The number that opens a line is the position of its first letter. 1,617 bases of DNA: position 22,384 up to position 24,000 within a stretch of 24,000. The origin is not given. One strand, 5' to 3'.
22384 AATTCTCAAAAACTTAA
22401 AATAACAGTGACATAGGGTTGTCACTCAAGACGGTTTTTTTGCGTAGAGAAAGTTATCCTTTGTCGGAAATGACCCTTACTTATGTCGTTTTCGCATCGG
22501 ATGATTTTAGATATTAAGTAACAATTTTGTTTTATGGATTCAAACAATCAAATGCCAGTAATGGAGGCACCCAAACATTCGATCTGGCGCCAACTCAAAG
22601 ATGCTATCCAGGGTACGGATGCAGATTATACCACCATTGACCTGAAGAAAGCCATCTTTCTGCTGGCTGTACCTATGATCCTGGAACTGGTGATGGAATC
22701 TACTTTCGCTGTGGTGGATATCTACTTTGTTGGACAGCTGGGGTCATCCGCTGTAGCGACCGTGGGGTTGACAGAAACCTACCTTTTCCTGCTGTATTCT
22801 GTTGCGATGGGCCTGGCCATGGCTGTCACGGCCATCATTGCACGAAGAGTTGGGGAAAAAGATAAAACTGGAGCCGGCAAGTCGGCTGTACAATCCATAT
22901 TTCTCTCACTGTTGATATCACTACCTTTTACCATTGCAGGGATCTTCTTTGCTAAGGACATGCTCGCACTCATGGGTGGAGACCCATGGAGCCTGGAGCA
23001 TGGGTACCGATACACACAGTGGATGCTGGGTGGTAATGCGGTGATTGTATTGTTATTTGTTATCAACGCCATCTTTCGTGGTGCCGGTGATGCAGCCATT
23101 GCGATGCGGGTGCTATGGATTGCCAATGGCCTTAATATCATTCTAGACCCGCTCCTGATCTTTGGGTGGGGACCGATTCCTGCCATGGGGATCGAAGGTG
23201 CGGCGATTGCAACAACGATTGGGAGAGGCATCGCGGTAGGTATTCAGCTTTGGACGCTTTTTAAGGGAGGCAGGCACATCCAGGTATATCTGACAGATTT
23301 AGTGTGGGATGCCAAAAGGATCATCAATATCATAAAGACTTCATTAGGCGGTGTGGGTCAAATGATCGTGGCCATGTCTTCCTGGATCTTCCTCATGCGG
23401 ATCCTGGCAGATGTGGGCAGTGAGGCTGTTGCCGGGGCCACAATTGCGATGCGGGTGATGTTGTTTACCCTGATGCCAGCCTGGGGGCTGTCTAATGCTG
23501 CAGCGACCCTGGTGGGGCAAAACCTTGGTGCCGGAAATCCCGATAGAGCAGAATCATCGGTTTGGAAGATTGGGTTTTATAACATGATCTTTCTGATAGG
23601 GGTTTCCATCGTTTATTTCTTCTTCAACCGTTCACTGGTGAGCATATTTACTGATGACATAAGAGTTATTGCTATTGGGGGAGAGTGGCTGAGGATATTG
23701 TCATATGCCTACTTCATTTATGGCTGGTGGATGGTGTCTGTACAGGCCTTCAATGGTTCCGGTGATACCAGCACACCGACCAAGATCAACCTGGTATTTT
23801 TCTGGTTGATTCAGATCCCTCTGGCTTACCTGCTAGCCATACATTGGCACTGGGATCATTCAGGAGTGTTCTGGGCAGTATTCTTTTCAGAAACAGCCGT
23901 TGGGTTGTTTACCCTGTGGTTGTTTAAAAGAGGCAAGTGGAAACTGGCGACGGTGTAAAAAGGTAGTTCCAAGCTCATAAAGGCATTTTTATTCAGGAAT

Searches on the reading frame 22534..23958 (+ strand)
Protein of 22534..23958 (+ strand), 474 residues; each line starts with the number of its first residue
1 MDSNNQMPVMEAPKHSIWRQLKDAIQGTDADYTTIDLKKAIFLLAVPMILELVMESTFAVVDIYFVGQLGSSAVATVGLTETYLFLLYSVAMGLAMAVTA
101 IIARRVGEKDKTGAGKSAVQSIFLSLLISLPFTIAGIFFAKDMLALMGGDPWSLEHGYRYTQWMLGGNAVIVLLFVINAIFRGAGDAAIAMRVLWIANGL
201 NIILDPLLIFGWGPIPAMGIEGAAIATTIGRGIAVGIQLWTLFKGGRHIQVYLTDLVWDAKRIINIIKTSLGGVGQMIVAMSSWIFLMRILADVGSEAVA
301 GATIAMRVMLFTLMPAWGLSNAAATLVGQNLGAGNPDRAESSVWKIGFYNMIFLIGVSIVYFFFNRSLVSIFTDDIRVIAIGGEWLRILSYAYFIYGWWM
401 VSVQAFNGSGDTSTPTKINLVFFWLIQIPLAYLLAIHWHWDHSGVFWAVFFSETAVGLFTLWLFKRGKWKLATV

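Call 28: search_protein_families(library=pfam, proteins=[window:22534-23958:+], max_evalue=0.001)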
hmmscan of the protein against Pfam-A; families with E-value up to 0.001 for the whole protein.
window:22534-23958:+ (474 aa): 1 family
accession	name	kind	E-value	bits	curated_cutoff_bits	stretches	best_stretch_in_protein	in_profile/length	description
PF01554.23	MatE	-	1.5e-63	213.8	24.9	2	47-207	1-161/161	MatE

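Call 35: find_encoding_contigs(protein=window:22534-23958:+, flank=10000, max_places=3)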
Protein window:22534-23958:+ (474 aa): no gene with exactly this product is on record in the collection.
